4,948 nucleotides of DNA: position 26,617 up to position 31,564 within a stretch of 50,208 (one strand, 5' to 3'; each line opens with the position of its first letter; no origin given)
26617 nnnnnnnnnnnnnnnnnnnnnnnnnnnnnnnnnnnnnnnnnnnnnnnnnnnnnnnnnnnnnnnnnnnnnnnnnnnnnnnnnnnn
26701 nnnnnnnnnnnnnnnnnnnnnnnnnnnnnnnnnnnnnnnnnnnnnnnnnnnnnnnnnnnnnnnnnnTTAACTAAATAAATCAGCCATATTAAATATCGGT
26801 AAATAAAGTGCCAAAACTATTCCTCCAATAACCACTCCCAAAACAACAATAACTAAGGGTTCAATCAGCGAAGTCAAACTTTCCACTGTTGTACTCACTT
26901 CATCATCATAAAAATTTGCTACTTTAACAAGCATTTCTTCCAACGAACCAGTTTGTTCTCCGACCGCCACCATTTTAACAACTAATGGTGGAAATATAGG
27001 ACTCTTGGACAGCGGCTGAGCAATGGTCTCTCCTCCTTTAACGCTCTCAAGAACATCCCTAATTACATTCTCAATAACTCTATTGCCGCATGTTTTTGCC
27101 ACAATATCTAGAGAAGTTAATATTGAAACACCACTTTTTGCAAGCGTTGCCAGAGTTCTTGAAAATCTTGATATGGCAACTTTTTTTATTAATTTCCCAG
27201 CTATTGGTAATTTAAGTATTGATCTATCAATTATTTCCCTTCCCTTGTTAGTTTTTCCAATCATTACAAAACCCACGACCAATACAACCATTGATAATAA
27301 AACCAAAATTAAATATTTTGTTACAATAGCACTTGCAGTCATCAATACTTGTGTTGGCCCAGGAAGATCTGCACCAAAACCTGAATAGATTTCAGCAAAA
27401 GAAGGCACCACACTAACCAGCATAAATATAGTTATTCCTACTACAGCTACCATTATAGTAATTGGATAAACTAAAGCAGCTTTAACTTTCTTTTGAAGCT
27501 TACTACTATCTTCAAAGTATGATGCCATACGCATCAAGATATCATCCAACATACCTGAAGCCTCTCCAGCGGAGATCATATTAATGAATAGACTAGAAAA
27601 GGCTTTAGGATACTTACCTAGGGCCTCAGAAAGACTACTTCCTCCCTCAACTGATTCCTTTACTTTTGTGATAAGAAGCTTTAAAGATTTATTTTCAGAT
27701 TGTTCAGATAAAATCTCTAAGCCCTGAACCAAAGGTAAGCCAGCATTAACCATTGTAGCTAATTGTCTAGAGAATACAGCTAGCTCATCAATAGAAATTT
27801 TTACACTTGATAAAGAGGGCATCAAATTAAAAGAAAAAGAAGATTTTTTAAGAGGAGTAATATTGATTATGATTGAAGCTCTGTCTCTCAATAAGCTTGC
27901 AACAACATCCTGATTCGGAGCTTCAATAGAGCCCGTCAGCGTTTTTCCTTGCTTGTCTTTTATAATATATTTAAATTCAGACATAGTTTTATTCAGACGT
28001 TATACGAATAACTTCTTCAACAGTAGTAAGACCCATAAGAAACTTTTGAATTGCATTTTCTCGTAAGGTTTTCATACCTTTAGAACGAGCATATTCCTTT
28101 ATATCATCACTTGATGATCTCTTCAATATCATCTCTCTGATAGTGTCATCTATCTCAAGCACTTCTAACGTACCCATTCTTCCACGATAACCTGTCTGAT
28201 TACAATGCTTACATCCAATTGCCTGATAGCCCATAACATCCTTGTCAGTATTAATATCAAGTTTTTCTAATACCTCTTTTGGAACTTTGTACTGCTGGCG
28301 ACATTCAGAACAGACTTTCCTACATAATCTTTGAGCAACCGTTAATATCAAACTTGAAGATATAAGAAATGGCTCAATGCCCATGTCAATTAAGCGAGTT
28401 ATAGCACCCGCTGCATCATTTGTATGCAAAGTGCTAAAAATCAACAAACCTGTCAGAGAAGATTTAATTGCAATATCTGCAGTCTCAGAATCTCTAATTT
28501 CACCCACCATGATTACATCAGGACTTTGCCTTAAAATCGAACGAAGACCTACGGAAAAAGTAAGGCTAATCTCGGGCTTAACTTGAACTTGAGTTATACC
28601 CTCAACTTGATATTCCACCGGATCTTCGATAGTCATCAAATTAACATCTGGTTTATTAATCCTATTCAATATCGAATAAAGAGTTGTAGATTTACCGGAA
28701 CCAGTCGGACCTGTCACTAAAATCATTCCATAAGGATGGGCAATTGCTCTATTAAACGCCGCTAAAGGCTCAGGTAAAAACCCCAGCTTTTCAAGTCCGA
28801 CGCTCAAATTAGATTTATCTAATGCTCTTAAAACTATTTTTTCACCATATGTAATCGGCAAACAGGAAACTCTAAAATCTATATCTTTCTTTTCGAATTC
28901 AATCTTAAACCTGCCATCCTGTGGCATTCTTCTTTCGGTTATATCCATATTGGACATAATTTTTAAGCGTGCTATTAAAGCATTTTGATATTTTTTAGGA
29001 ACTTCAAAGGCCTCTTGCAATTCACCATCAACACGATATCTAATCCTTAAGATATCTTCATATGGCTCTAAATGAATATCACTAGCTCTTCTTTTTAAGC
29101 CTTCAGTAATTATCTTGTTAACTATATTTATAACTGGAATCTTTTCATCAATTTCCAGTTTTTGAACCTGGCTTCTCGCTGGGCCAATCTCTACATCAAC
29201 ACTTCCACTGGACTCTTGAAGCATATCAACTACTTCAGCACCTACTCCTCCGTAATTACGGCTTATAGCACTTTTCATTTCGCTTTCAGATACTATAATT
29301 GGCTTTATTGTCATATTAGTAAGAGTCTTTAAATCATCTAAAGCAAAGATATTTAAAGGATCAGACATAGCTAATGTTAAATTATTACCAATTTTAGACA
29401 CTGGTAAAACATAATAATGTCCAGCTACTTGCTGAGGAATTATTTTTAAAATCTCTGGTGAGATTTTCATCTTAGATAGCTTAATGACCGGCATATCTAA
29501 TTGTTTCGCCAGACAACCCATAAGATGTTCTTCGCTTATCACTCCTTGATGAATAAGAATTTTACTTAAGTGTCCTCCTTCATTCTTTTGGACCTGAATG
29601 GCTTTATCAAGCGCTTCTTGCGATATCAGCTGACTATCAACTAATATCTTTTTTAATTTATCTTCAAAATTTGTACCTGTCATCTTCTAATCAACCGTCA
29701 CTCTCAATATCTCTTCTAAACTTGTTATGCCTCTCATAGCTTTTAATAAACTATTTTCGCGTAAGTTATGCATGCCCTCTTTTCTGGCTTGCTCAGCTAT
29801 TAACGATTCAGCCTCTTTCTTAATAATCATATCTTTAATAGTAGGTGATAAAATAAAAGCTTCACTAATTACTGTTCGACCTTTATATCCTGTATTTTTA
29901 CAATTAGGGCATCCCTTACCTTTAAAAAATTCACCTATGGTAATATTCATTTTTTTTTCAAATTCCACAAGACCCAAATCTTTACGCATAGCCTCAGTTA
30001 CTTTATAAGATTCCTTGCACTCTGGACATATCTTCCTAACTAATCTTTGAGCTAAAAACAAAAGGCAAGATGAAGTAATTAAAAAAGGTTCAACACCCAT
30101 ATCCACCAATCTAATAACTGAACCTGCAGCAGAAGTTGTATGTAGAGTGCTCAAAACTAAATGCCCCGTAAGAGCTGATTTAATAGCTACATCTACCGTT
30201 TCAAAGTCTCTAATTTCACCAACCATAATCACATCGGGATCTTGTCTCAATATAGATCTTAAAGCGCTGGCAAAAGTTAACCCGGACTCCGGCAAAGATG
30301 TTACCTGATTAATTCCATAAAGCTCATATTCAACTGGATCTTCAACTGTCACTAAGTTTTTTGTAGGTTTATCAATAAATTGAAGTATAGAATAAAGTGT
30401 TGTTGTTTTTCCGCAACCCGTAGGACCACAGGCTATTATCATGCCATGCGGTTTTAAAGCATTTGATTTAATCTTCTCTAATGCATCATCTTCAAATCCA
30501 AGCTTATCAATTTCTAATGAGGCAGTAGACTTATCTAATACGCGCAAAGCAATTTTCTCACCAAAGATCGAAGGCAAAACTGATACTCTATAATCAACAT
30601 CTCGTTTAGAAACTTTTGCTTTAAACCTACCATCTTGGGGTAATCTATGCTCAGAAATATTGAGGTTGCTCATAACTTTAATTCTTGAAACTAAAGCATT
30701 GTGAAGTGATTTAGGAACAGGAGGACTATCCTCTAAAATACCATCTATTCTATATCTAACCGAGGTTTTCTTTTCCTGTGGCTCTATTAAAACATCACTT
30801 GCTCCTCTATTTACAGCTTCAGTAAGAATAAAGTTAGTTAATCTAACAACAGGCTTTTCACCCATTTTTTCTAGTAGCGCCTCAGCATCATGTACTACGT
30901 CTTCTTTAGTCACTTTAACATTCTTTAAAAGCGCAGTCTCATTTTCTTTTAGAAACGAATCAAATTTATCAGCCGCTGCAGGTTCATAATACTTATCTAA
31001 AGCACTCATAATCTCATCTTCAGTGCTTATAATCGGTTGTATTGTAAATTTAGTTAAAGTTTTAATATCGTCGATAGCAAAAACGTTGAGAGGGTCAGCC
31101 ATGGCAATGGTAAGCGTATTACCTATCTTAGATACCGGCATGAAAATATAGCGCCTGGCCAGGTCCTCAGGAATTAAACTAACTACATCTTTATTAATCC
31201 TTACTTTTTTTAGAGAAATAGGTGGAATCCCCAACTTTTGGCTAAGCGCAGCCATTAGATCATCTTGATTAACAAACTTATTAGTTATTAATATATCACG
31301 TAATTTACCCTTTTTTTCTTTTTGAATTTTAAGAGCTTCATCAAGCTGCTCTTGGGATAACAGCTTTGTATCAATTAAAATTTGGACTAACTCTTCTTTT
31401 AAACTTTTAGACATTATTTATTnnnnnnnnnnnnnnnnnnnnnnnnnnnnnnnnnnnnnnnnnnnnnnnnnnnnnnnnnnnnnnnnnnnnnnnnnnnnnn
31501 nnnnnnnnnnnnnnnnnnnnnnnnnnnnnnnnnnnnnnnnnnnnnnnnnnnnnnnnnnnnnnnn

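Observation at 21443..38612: Type IV pilus supercluster with a c-di-GMP-type signalling module built into the ATPase block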

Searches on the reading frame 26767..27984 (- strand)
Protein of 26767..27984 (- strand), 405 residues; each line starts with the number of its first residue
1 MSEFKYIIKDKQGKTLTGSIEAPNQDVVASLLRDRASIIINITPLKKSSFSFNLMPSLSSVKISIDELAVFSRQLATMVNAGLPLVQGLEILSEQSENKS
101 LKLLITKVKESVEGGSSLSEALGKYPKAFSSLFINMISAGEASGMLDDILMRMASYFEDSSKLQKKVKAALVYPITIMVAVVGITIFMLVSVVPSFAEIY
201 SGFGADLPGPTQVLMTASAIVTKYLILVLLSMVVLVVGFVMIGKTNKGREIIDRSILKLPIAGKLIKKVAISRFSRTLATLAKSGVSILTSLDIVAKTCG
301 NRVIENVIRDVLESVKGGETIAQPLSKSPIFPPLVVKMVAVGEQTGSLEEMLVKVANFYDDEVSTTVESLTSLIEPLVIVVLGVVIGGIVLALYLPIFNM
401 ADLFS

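Call 4: search_protein_families(library=pfam, proteins=[window:26767-27984:-], max_evalue=0.01)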
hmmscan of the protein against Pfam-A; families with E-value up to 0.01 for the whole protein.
window:26767-27984:- (405 aa): 2 families
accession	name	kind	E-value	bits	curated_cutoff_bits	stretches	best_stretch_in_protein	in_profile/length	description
PF00482.28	T2SSF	-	1.5e-65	219.2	25.2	2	71-194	1-125/125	Type II secretion system (T2SS), protein F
PF20990.2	DUF2207_C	-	0.0011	19.1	33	1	94-254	71-202/247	Predicted membrane protein (DUF2207) C-terminal domain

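Call 82: search_protein_families(library=ncbifam, proteins=[window:26767-27984:-], max_evalue=0.00001)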
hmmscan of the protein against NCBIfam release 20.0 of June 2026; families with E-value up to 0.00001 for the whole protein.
window:26767-27984:- (405 aa): 6 families
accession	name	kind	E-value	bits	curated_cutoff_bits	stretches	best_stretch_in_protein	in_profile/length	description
NF052607.1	T4PiliAsmPilCThrm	equivalog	4.4e-122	408.1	700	1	1-402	1-402/406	type IV pilus assembly protein PilC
NF052606.1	T4PiliAsmPilCMyx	equivalog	2.4e-121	405.5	700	1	3-402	21-416/419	type IV pilus assembly protein PilC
TIGR02120.1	GspF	equivalog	9.8e-117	390.6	424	1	4-402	1-399/401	type II secretion system inner membrane protein GspF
NF007861.0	PRK10573.1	equivalog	3.9e-90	302.8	401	1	30-404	23-398/401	protein transport protein HofC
NF047826.1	T3SSXpsF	equivalog_domain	1.4e-84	284.2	650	1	1-402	1-402/405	type II secretion system protein XpsF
NF041012.2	T4P_ComGB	equivalog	1.2e-45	156.4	240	2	129-401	60-331/332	competence type IV pilus assembly protein ComGB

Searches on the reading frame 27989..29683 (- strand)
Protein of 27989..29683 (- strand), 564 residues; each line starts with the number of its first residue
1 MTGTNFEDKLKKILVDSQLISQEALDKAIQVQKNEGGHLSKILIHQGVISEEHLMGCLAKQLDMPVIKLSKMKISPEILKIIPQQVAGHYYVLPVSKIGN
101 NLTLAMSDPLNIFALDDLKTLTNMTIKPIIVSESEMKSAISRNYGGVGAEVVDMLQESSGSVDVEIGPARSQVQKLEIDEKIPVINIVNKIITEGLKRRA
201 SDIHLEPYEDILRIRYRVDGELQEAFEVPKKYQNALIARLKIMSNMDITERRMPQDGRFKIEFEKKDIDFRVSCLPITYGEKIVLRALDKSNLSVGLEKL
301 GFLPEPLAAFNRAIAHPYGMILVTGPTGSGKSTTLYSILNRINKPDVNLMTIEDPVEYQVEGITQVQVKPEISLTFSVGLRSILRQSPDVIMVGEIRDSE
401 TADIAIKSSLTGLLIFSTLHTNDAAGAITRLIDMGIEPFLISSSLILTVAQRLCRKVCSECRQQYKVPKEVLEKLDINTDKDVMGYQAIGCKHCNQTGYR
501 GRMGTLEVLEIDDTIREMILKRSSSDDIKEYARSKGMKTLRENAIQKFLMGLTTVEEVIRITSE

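Call 4: search_protein_families(library=pfam, proteins=[window:27989-29683:-], max_evalue=0.01)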
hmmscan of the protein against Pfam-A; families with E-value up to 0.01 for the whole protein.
window:27989-29683:- (564 aa): 6 families
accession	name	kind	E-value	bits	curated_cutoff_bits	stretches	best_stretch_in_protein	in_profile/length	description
PF00437.27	T2SSE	-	1e-138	462.5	24.9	1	179-560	3-370/370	Type II/IV secretion system protein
PF05157.20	MshEN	-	8.5e-20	71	23.1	1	62-147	1-87/90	MshEN domain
PF13191.12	AAA_16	-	0.00022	22.2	32.6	1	308-347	14-53/167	AAA ATPase domain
PF13401.12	AAA_22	-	0.00096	19.9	27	1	318-353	5-42/130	AAA domain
PF13555.12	AAA_29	-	0.0015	18.7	27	1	316-335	20-39/61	P-loop containing region of AAA domain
PF25199.1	nSTAND_NTPase5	-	0.0027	18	34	1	318-357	41-81/145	Novel STAND NTPase 5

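Call 82: search_protein_families(library=ncbifam, proteins=[window:27989-29683:-], max_evalue=0.00001)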
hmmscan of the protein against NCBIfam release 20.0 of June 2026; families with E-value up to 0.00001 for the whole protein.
window:27989-29683:- (564 aa): 20 families
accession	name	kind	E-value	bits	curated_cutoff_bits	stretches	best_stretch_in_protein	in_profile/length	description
TIGR02538.1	type_IV_pilB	equivalog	3.1e-193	643.4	675.65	1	9-563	1-563/564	type IV-A pilus assembly ATPase PilB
TIGR02533.1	type_II_gspE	equivalog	1.3e-180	601.2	630.25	1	82-562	4-486/486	type II secretion system ATPase GspE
NF007755.0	PRK10436.1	equivalog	3.3e-137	457.9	617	1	90-562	17-459/465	type II secretion system protein GspE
NF053534.1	T4PilAsmATPsTfpB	equivalog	3.6e-137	458.2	850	1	45-562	59-582/584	type IV pilus assembly ATPase TfpB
NF041000.1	ATPase_ComGA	equivalog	6.2e-77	258.2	300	1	190-455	2-266/267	competence type IV pilus ATPase ComGA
TIGR01420.1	pilT_fam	subfamily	2.1e-52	178.5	319.1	1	189-457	3-271/343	PilT/PilU family type 4a pilus ATPase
TIGR02525.1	plasmid_TraJ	equivalog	3.3e-23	82.3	368.3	1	313-434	144-272/372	plasmid transfer ATPase TraJ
TIGR02524.1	dot_icm_DotB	equivalog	2.6e-21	76.2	463.3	1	309-433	125-258/358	Dot/Icm type IV secretion system ATPase DotB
NF008411.1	PRK11234.1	equivalog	4.5e-17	61.7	1170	1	8-146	482-619/723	cyclic di-3',5'-guanylate-activated glycosyltransferase NfrB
TIGR02782.1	TrbB_P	equivalog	4.9e-15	55.6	304.55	1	320-432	138-253/303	P-type conjugative transfer ATPase TrbB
NF058587.1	archaellum_moto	equivalog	1.5e-14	53.7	550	1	280-436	236-398/527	archaellum flagellar ATPase motor FlaI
NF012033.0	PRK15489.1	equivalog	2.6e-14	52.3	537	1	8-142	491-625/703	glycosyl transferase family protein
NF010469.0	PRK13894.1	subfamily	6.4e-14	52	508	1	319-432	150-265/320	conjugal transfer ATPase TrbB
NF053729.1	c-di-GMP_motif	domain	4.9e-13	48.7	38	1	12-61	4-53/53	cyclic di-GMP-binding domain-containing protein, MshE-related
TIGR03819.1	heli_sec_ATPase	hypoth_equivalog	1.6e-11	44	373.15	1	279-436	138-302/340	TadA family conjugal transfer-associated ATPase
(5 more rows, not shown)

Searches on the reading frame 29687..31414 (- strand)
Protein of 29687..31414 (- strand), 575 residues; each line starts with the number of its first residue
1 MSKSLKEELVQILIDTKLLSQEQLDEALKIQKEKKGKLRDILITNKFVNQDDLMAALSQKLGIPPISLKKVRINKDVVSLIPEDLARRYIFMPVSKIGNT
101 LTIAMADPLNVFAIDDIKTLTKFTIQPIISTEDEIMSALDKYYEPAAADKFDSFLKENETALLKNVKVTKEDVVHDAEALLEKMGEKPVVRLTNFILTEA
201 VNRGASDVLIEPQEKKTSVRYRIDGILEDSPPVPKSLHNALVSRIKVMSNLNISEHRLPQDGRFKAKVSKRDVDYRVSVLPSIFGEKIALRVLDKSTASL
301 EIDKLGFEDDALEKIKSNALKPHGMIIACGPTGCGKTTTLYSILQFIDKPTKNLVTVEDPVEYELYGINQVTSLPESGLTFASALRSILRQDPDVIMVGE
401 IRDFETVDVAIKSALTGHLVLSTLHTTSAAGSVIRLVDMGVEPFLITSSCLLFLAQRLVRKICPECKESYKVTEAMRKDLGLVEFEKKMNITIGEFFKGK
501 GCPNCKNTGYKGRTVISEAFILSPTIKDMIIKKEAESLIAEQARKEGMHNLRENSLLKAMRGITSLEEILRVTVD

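Call 4: search_protein_families(library=pfam, proteins=[window:29687-31414:-], max_evalue=0.01)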
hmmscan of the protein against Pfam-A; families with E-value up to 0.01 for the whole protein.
window:29687-31414:- (575 aa): 4 families
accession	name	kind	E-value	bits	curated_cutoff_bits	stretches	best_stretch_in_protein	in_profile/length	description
PF00437.27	T2SSE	-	2.6e-130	434.8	24.9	1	183-571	2-370/370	Type II/IV secretion system protein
PF05157.20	MshEN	-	7.1e-22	77.6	23.1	1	61-147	1-88/90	MshEN domain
PF24441.1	DUF7560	-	0.0006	19.9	27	1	463-480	8-25/44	Family of unknown function (DUF7560)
PF13401.12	AAA_22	-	0.0031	18.3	27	0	323-360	5-42/130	AAA domain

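Call 82: search_protein_families(library=ncbifam, proteins=[window:29687-31414:-], max_evalue=0.00001)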
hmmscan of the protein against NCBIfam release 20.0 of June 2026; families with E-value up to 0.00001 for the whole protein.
window:29687-31414:- (575 aa): 21 families
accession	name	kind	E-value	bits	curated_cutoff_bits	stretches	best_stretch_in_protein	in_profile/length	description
TIGR02538.1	type_IV_pilB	equivalog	5.6e-190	632.7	675.65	1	9-575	2-564/564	type IV-A pilus assembly ATPase PilB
TIGR02533.1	type_II_gspE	equivalog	1.3e-170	568.3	630.25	1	81-573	4-486/486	type II secretion system ATPase GspE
NF053534.1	T4PilAsmATPsTfpB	equivalog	7.4e-127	424.2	850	1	32-573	47-582/584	type IV pilus assembly ATPase TfpB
NF007755.0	PRK10436.1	equivalog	7.6e-124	413.9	617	1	84-573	12-459/465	type II secretion system protein GspE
NF041000.1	ATPase_ComGA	equivalog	7.2e-68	228.5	300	1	196-460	3-266/267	competence type IV pilus ATPase ComGA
TIGR01420.1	pilT_fam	subfamily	9.9e-49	166.4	319.1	1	196-439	5-242/343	PilT/PilU family type 4a pilus ATPase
TIGR02525.1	plasmid_TraJ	equivalog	7.6e-28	97.5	368.3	1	288-439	120-272/372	plasmid transfer ATPase TraJ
TIGR02524.1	dot_icm_DotB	equivalog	1.5e-18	67.1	463.3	1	319-438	129-258/358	Dot/Icm type IV secretion system ATPase DotB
NF058587.1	archaellum_moto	equivalog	3.6e-16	59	550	1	325-437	277-394/527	archaellum flagellar ATPase motor FlaI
NF008411.1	PRK11234.1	equivalog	4.8e-15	55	1170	1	7-155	482-629/723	cyclic di-3',5'-guanylate-activated glycosyltransferase NfrB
TIGR02788.1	VirB11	equivalog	5.3e-15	55.2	249.95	1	317-439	138-265/308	P-type DNA transfer ATPase VirB11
NF012033.0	PRK15489.1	equivalog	1.4e-14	53.2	537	1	7-172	491-655/703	glycosyl transferase family protein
TIGR02782.1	TrbB_P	equivalog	2e-13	50.3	304.55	1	317-438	130-254/303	P-type conjugative transfer ATPase TrbB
NF053729.1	c-di-GMP_motif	domain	6.1e-12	45.2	38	1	11-59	4-52/53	cyclic di-GMP-binding domain-containing protein, MshE-related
TIGR03819.1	heli_sec_ATPase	hypoth_equivalog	2e-11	43.7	373.15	1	279-440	131-301/340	TadA family conjugal transfer-associated ATPase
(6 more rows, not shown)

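Call 87: find_homologous_proteins(query=A4, max_evalue=1e-50)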
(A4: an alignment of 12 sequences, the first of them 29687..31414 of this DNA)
Query A4 (12 sequences) (575 aa, profile of the alignment): 8000 proteins with E <= 1e-50 among 8000 candidates; the best 120 are listed.
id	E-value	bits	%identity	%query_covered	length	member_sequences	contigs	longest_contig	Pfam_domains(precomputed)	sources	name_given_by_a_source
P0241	2.5e-269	913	-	-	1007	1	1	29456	PF13173.13,PF05157.21,PF00437.27,PF13604.13,PF00005.34,PF12775.14,PF13555.13,PF13401.13,PF25199.2,PF04851.22,PF20720.4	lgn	-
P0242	8.0e-269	911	57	100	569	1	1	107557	PF05157.21,PF00437.27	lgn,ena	-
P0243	2.5e-268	910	-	-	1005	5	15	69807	PF13173.13,PF13086.13,PF00437.27,PF13604.13,PF13245.13,PF13555.13,PF00004.36,PF13401.13,PF01637.25,PF03215.22,PF04851.22,PF13191.13,PF03205.21,PF02492.26,PF07724.21,PF00005.34,PF12775.14,PF25199.2,PF20720.4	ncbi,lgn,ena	-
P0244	6.5e-268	908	55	99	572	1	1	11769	PF05157.21,PF00437.27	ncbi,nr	ncbi:MAG: ATPase, T2SS/T4P/T4SS family [Candidatus Omnitrophota bacterium]|nr:ATPase, T2SS/T4P/T4SS 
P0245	5.7e-267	905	90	100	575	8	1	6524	PF05157.21,PF00437.27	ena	-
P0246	8.1e-267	905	55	99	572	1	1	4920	PF05157.21,PF00437.27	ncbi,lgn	ncbi:MAG: GspE/PulE family protein [Candidatus Omnitrophota bacterium]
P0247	2.9e-266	903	53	99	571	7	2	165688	PF05157.21,PF00437.27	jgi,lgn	jgi:type IV pilus assembly protein PilB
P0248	3.4e-266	903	57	100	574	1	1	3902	PF05157.21,PF00437.27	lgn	-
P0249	4.3e-266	902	55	100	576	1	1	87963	PF05157.21,PF00437.27,PF20720.4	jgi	jgi:type IV pilus assembly protein PilB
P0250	4.7e-266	902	57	100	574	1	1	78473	PF05157.21,PF00437.27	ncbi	-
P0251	7.4e-266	901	57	100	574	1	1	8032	PF05157.21,PF00437.27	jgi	-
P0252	9.4e-266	901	57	100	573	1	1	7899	PF05157.21,PF00437.27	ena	-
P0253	1.1e-265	901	57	100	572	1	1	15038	PF05157.21,PF00437.27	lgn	-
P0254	1.2e-265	901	56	99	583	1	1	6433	PF05157.21,PF00437.27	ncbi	-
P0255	1.3e-265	901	-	-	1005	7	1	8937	PF13173.13,PF13086.13,PF00437.27,PF13604.13,PF13245.13,PF05872.19,PF13555.13,PF00004.36,PF13401.13,PF01637.25,PF04851.22,PF13191.13,PF03205.21,PF02492.26,PF07724.21,PF00005.34,PF12775.14,PF25199.2,PF20720.4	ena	-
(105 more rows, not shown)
